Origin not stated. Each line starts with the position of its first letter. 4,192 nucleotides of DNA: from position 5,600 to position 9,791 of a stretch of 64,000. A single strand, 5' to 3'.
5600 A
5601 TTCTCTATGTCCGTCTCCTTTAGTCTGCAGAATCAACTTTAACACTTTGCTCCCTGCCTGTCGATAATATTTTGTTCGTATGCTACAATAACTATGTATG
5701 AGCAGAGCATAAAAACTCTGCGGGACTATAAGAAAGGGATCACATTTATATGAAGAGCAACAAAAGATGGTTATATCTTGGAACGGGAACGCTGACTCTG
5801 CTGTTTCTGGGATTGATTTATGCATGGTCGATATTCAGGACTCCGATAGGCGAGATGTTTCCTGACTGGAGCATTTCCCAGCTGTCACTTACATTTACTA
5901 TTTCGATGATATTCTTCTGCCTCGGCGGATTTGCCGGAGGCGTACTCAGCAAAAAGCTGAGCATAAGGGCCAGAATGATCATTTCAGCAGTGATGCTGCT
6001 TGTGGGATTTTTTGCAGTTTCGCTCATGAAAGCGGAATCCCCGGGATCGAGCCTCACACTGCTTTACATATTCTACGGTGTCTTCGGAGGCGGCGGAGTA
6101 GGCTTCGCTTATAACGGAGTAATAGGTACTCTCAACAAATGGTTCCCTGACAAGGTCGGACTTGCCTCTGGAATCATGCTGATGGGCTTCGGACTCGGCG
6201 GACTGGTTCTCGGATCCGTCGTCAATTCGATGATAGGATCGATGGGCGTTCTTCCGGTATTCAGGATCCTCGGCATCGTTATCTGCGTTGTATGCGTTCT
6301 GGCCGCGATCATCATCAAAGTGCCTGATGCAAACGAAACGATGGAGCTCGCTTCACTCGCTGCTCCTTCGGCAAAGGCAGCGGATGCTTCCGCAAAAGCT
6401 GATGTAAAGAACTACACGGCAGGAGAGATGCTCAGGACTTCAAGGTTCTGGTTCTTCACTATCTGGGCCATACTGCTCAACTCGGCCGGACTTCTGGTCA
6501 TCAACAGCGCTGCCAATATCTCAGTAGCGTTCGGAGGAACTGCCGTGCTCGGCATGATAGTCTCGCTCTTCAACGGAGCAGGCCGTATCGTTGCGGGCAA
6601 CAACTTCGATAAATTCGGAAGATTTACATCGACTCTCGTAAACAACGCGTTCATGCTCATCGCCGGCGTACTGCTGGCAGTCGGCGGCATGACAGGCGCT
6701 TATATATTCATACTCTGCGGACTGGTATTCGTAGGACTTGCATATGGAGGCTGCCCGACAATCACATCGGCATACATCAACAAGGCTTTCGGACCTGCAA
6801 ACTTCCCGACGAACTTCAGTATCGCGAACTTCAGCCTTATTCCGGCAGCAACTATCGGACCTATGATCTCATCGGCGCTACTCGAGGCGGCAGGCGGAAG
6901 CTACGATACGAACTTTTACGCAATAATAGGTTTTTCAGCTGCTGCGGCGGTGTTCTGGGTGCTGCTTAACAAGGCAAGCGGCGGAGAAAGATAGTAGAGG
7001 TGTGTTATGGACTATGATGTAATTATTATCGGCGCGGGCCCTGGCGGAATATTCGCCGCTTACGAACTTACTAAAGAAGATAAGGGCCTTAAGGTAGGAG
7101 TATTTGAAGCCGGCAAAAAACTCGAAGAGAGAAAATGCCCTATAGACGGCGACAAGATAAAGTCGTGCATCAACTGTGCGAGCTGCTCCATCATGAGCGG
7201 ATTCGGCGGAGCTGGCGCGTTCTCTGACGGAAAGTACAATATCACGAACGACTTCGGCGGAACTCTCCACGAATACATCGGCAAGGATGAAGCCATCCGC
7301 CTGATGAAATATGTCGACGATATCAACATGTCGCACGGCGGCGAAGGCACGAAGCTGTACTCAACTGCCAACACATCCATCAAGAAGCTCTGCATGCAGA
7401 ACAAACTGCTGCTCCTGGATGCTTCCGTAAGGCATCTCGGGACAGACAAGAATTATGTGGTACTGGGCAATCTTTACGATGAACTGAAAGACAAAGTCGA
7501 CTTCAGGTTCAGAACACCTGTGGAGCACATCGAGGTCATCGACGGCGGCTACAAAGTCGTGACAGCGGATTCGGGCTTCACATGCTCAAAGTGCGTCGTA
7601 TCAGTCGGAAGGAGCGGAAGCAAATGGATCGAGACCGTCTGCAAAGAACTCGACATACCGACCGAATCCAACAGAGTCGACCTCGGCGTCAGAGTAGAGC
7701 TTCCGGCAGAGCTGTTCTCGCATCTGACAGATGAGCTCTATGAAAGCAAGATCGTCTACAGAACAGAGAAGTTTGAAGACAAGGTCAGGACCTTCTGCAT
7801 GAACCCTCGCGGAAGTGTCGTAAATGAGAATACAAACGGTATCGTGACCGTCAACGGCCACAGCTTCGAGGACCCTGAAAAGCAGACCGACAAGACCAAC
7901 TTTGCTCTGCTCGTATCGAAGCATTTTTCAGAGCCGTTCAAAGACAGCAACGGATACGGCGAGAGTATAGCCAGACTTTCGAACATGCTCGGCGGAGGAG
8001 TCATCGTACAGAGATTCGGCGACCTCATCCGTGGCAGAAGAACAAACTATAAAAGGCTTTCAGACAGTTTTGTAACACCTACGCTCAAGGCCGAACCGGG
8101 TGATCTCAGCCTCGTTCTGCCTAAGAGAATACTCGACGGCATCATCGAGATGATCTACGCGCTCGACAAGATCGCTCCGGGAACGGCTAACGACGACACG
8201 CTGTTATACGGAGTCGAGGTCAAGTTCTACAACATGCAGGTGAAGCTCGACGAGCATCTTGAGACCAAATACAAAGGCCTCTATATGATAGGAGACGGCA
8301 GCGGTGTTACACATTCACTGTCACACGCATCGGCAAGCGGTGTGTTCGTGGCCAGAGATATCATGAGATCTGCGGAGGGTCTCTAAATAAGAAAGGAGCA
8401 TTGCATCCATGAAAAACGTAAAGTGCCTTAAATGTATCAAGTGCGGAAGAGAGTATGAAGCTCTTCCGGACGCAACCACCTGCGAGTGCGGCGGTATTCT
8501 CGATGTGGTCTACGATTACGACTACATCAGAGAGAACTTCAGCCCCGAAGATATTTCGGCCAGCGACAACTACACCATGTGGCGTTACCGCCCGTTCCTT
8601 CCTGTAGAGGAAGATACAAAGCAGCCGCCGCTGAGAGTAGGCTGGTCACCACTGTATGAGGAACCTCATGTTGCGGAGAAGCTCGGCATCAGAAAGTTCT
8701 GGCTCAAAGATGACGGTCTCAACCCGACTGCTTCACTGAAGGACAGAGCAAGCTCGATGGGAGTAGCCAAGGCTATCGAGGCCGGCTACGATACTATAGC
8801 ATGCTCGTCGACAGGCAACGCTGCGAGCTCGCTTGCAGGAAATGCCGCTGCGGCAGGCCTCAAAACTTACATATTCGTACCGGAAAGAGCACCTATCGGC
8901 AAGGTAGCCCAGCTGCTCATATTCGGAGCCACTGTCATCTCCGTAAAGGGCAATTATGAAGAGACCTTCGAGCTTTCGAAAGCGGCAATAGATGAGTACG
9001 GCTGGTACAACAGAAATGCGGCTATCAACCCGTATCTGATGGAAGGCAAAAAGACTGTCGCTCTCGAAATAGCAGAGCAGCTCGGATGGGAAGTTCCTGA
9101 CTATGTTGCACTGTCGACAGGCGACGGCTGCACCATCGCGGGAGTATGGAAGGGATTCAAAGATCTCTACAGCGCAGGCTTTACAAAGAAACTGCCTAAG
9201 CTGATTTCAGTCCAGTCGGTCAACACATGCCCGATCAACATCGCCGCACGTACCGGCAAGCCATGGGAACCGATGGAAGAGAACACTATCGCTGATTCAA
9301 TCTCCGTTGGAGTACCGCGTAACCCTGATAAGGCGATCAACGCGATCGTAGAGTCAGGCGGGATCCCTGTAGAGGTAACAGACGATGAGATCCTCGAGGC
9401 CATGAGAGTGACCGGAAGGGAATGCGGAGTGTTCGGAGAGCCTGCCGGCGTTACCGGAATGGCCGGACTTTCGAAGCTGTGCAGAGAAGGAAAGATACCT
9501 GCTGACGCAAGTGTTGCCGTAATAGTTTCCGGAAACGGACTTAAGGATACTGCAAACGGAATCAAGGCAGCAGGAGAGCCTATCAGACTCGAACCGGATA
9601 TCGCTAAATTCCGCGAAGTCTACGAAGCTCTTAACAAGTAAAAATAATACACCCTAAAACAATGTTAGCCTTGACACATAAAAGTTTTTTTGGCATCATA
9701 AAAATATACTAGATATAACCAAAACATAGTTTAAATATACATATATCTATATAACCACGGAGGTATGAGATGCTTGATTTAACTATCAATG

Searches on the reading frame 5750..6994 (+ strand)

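Call 9: search_protein_families(library=ncbifam, proteins=[window:5750-6994:+], max_evalue=1e-10)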
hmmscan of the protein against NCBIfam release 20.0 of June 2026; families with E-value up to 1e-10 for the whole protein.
window:5750-6994:+ (414 aa): 4 families
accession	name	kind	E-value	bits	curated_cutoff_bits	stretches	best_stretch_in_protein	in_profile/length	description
NF049980.1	SfMCT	equivalog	4.6e-76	255.9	320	1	6-393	1-376/378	L-lactate MFS transporter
TIGR00890.1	2A0111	subfamily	8.6e-50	169.7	374.85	1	6-391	2-368/377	oxalate/formate antiport family MFS transporter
TIGR04259.1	oxa_formateAnti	equivalog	4.9e-32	111.3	335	1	6-405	1-390/405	oxalate/formate MFS antiporter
NF038246.1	bile_salt_MFS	equivalog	4.1e-14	52.3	400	1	39-397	37-394/408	conjugated bile salt MFS transporter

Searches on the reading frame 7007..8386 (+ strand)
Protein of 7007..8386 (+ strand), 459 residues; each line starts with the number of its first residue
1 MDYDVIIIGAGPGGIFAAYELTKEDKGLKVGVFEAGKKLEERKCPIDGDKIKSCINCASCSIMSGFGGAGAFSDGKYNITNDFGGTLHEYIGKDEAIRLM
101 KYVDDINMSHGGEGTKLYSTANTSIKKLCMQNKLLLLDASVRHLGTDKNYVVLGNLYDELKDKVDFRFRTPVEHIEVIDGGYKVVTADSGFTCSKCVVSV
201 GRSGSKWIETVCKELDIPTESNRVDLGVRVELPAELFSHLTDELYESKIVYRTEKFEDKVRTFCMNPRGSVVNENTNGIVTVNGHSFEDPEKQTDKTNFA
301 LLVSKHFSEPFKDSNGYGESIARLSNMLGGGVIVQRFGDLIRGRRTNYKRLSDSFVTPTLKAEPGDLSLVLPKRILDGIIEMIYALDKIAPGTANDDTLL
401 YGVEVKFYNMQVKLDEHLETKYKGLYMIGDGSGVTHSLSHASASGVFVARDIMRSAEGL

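Call 9: search_protein_families(library=ncbifam, proteins=[window:7007-8386:+], max_evalue=1e-10)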
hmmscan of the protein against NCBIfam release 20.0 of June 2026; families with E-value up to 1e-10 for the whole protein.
window:7007-8386:+ (459 aa): 0 families

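Call 12: search_protein_families(library=pfam, proteins=[window:7007-8386:+], max_evalue=0.001)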
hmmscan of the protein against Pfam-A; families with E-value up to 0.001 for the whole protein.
window:7007-8386:+ (459 aa): 10 families
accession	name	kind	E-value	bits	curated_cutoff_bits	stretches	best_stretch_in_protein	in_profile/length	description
PF07992.20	Pyr_redox_2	-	5.2e-12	46.2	26.1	1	3-47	1-38/291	Pyridine nucleotide-disulphide oxidoreductase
PF21688.3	FAD-depend_C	-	1e-10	42.6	27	1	248-405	35-195/197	FAD-dependent protein, C-terminal domain-like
PF01266.30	DAO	-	2e-07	31.3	27.9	1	4-37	1-32/353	FAD dependent oxidoreductase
PF03486.20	HI0933_like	-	8.8e-07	29.1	50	1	4-40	2-36/244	HI0933-like protein Rossmann domain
PF01946.23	Thi4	-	8.4e-06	25.6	26.2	1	2-35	17-49/235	Thi4 family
PF13450.12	NAD_binding_8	-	5.1e-05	23.9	21.9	1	7-37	1-29/68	NAD(P)-binding Rossmann-like domain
PF01134.28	GIDA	-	0.00016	21.3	22.1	0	4-43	1-29/391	Glucose inhibited division protein A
PF05834.18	Lycopene_cycl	-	0.00018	21.1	23.4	1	4-39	1-36/380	Lycopene cyclase protein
PF00890.30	FAD_binding_2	-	0.00019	21.2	20.4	0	4-38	1-33/414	FAD binding domain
PF13738.12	Pyr_redox_3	-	0.00038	20.2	30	0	6-36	1-30/305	Pyridine nucleotide-disulphide oxidoreductase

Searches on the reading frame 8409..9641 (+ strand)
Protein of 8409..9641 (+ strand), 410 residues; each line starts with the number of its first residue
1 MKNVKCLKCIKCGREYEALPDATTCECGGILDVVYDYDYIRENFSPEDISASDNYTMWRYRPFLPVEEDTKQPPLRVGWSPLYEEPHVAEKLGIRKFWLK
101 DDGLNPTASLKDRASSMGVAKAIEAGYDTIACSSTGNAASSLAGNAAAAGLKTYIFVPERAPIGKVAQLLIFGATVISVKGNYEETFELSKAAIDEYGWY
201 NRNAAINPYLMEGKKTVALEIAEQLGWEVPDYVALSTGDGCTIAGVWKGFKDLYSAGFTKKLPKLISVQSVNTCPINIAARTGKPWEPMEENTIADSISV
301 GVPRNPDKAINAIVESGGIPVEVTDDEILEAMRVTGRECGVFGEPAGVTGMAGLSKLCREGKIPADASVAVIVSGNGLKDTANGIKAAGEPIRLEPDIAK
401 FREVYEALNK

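Call 9: search_protein_families(library=ncbifam, proteins=[window:8409-9641:+], max_evalue=1e-10)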
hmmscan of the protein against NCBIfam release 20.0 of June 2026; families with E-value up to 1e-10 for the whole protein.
window:8409-9641:+ (410 aa): 26 families (the best 25 are shown)
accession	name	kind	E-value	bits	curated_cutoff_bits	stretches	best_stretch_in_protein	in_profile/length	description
NF006050.0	PRK08197.1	equivalog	9.4e-87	291.4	303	1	3-381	5-385/406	threonine synthase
NF004170.0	PRK05638.1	equivalog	6e-65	219.5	421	1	7-382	2-360/442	threonine synthase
TIGR00260.1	thrC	equivalog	6.8e-60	203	167.1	1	57-380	1-338/340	threonine synthase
NF006205.0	PRK08329.1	equivalog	9.1e-55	186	358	1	7-380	2-346/347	threonine synthase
NF004996.0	PRK06381.1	equivalog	2.7e-51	174.5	266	1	73-373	13-315/319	threonine synthase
NF005035.0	PRK06450.1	equivalog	4.8e-51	173.6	301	1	7-380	4-337/338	threonine synthase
NF006094.0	PRK08246.1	subfamily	3.5e-26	92.3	331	1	92-376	34-302/310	serine/threonine dehydratase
NF006390.0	PRK08639.1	equivalog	7.2e-24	84.5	421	1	80-376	26-313/418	threonine ammonia-lyase IlvA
TIGR01127.1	ilvA_1Cterm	equivalog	3.4e-23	82.2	378.75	1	97-376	17-284/380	threonine ammonia-lyase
TIGR03844.1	cysteate_syn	equivalog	9.5e-23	80.6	324.9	1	7-384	3-386/398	cysteate synthase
NF005680.0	PRK07476.1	equivalog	3.5e-18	65.6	413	1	77-379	21-312/326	hydroxyectoine utilization dehydratase EutB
NF004771.0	PRK06110.1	equivalog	4.3e-18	65.5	317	1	81-376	23-305/323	threonine dehydratase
NF006389.0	PRK08638.1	equivalog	6.4e-18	64.8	453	1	97-376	44-314/333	bifunctional threonine ammonia-lyase/L-serine ammonia-lyase TdcB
TIGR02079.1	THD1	equivalog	1.7e-17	63.4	440.55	1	80-376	17-305/410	threonine ammonia-lyase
TIGR01124.1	ilvA_2Cterm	equivalog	2.1e-17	62.9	411.3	1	81-376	19-304/499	threonine ammonia-lyase, biosynthetic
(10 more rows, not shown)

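Call 35: search_solved_structures(query=window:8409-9641:+, max_evalue=1e-10)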
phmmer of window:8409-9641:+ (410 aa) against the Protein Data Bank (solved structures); distinct sequences matched with E-value up to 1e-10: 10.
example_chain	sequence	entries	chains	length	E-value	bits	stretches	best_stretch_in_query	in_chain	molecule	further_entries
2zsj_A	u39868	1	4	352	1.2e-66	228.6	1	59-400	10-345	Threonine synthase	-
1uim_A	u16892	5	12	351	4.5e-66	226.7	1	58-391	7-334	Threonine Synthase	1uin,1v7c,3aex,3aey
6cgq_A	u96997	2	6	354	1.6e-65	224.9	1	57-386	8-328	Threonine synthase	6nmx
2d1f_A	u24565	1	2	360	4.4e-54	187.2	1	59-388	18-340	Threonine synthase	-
1e5x_A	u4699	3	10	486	1.2e-37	133.1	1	78-385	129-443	THREONINE SYNTHASE | THREONINE SYNTHASE 1, CHLOROPLASTIC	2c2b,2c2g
4h27_A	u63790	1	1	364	8.5e-16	61.1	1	81-353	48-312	L-serine dehydratase/L-threonine deaminase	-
1p5j_A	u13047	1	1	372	3.9e-15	58.9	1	81-366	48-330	L-serine dehydratase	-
1pwe_A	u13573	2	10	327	2e-12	50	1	82-346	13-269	L-serine dehydratase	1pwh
2gn0_A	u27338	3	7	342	1.4e-11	47.2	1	97-376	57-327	Threonine dehydratase catabolic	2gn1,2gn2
6lut_A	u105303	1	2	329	1.7e-11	46.9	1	88-378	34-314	Probable serine racemase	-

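Call 58: search_protein_families(library=pfam, proteins=[window:8409-9641:+], max_evalue=0.00001)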
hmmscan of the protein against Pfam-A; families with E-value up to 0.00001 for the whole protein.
window:8409-9641:+ (410 aa): 1 family
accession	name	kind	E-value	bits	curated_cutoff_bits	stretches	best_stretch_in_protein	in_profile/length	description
PF00291.31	PALP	-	9.1e-72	242.3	35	1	77-375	5-295/295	Pyridoxal-phosphate dependent enzyme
